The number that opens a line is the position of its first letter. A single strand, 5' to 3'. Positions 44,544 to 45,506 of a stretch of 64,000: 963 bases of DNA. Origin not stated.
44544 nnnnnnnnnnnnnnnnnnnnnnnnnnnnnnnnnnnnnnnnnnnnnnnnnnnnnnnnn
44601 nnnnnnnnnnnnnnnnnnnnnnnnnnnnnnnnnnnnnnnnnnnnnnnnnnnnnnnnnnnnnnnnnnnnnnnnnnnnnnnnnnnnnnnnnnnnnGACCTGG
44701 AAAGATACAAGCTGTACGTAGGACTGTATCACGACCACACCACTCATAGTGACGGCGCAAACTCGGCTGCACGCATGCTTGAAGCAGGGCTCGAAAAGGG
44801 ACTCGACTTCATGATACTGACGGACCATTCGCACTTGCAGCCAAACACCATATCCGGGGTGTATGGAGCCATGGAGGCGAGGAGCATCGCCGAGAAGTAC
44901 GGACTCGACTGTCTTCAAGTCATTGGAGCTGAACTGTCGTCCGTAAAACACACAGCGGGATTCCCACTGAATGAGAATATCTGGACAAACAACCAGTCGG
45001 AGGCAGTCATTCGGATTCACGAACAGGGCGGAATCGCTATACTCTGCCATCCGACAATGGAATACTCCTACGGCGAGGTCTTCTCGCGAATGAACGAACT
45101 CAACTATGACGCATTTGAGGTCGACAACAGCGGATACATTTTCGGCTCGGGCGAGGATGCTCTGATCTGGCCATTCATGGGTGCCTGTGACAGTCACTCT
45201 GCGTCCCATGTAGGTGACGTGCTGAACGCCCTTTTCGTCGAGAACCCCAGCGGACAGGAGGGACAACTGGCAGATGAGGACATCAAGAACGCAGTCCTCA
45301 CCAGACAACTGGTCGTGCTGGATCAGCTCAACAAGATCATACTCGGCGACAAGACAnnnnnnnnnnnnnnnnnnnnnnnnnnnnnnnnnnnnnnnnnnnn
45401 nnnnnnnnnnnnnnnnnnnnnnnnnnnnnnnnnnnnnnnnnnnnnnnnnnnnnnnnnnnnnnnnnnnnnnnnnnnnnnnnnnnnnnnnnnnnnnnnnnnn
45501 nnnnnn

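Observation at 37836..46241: ABC importer followed by two paralogous sequon-rich surface proteins, one carrying an extracellular PHP phosphoesterase domain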

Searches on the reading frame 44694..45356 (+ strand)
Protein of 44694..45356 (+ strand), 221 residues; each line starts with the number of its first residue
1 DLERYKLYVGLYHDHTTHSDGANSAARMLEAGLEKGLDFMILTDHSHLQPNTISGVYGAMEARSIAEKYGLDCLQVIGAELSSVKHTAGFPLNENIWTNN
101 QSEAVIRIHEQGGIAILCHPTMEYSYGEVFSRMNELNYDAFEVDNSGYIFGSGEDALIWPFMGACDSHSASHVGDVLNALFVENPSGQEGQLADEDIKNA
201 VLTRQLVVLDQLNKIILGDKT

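Call 55: search_solved_structures(query=A4, max_evalue=0.01, show_alignments=2)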
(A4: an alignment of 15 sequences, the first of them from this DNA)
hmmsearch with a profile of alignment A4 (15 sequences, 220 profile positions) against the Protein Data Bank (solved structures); distinct sequences matched with E-value up to 0.01: 10.
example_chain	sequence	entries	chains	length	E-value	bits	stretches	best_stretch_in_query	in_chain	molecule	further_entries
2anu_A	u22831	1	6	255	2.5e-17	66.2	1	7-204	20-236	hypothetical protein TM0559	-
3e38_A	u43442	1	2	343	1.3e-16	63.8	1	2-210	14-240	two-domain protein containing predicted PHP-like metal-dependent phosphoesterase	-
9etk_A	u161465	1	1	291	2.9e-16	62.7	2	11-97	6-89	Metal-dependent phosphoesterases (PHP family)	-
7ug9_A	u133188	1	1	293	1e-13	54.4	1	10-92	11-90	5'-3' exoribonuclease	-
3e0f_A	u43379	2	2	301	2.8e-08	36.5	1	10-92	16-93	Putative Metal-dependent Phosphoesterase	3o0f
2yb1_A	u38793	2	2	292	6.7e-06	28.8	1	11-90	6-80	AMIDOHYDROLASE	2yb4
3b0y_A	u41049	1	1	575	7.4e-06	28.7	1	8-46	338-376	DNA polymerase beta family (X family)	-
2w9m_A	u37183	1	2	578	8.9e-06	28.4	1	8-81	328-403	POLYMERASE X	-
3au2_A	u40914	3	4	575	1.2e-05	28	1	8-46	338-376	DNA polymerase beta family (X family)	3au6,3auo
3b0x_A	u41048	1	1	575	1.2e-05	28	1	8-46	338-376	DNA polymerase beta family (X family)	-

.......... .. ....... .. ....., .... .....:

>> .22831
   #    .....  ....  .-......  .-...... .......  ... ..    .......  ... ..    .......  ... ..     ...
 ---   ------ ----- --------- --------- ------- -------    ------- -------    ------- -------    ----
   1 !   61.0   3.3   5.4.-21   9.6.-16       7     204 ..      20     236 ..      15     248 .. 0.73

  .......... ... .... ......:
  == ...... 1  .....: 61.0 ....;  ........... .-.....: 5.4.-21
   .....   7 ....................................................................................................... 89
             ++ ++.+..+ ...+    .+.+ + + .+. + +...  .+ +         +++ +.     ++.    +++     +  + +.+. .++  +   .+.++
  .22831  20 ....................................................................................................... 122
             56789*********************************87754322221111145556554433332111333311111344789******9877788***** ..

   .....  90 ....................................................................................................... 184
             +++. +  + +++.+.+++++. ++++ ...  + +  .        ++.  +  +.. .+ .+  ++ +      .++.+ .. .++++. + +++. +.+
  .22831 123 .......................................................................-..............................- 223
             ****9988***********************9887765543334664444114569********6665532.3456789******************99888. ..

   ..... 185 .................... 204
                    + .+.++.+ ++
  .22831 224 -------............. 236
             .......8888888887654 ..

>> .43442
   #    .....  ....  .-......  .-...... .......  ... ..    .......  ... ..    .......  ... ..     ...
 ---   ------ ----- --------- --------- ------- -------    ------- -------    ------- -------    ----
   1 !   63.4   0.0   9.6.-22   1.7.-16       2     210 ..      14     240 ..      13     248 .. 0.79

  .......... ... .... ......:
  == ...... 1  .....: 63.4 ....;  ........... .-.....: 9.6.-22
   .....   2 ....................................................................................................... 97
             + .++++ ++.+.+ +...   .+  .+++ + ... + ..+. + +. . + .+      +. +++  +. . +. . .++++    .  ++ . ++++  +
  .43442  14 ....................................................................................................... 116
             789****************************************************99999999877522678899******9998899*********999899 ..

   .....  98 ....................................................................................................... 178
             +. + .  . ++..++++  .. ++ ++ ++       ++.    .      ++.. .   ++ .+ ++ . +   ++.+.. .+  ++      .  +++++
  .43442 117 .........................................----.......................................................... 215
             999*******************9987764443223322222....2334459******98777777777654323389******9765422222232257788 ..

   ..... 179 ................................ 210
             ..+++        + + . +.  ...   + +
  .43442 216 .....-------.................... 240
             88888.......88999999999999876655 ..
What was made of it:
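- On PHP superfamily (PF02811; trinuclear-metal phosphoesterases of the amidohydrolase superfamily): They align to the TM0559 motifs (call 55). The family profile against PDB reaches E 2.5e-17 (call 55).
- Checked: A family profile nevertheless hits the PHP structures TM0559 and BVU_3505 at E 2.5e-17 and 1.3e-16 (call 55).
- Among characterised enzymes the nearest are RNase AM and a pAp phosphatase (call 55).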

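Call 56: search_protein_families(library=ncbifam, alignment_id=A4, max_evalue=0.001)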
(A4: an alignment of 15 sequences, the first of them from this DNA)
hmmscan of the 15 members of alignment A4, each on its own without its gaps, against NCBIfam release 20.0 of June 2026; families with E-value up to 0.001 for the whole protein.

A. member 1, seq(221 aa): 6 families
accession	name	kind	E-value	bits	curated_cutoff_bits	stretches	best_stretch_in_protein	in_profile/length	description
NF038032.1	CehA_McbA_metalo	domain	2.3e-09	37.1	80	1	12-135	7-131/315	CehA/McbA family metallohydrolase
NF006375.0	PRK08609.1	equivalog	1e-07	30.9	426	1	12-47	339-374/571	DNA polymerase/3'-5' exonuclease PolX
NF041577.1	nside_bi_sphtase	equivalog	2.1e-07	30.4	400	1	13-82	7-66/276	3',5'-nucleoside bisphosphate phosphatase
NF047791.1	RNaseRnm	equivalog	7.7e-07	28.6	375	0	12-84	5-69/275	RNase RNM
NF041661.1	Cycl_ph_dihydrol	equivalog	3.7e-05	23.2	500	0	13-73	3-55/259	phosphoribosyl 1,2-cyclic phosphate 1,2-diphosphodiesterase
NF005928.0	PRK07945.1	equivalog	0.00021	20.8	250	1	10-47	100-137/337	PHP domain-containing protein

B. families by the number of members that match (of 15 scanned): 16 families
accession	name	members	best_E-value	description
NF038032.1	CehA_McbA_metalo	15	6.7e-29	CehA/McbA family metallohydrolase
NF047791.1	RNaseRnm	13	4.4e-14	RNase RNM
NF041577.1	nside_bi_sphtase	13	3.4e-13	3',5'-nucleoside bisphosphate phosphatase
NF005928.0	PRK07945.1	12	1.4e-07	PHP domain-containing protein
NF006375.0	PRK08609.1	11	6.8e-11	DNA polymerase/3'-5' exonuclease PolX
NF041661.1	Cycl_ph_dihydrol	9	1.9e-07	phosphoribosyl 1,2-cyclic phosphate 1,2-diphosphodiesterase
NF004981.0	PRK06361.1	7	3.9e-08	histidinol phosphate phosphatase domain-containing protein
NF045780.1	TrlF_fam_ATP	3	9.7e-06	TrlF family AAA-like ATPase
TIGR01856.1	hisJ_fam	2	1.8e-05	histidinol-phosphatase HisJ family protein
NF004225.0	PRK05672.1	2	3.9e-05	error-prone DNA polymerase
TIGR00594.1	polc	2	0.00012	DNA polymerase III subunit alpha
NF005298.0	PRK06826.1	1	3.8e-05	DNA polymerase III subunit alpha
NF006551.0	PRK09050.1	1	0.00033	3-oxoadipyl-CoA thiolase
TIGR02430.1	pcaF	1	0.00036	3-oxoadipyl-CoA thiolase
NF001688.0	PRK00448.1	1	0.00045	PolC-type DNA polymerase III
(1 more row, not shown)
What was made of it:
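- The best NCBIfam match for all 15 PHP-region sequences is the CehA/McbA metallohydrolase domain, with a best E of 7e-29 among members (call 56). The next-best hits are nucleotide phosphoesterases (calls 55, 56).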
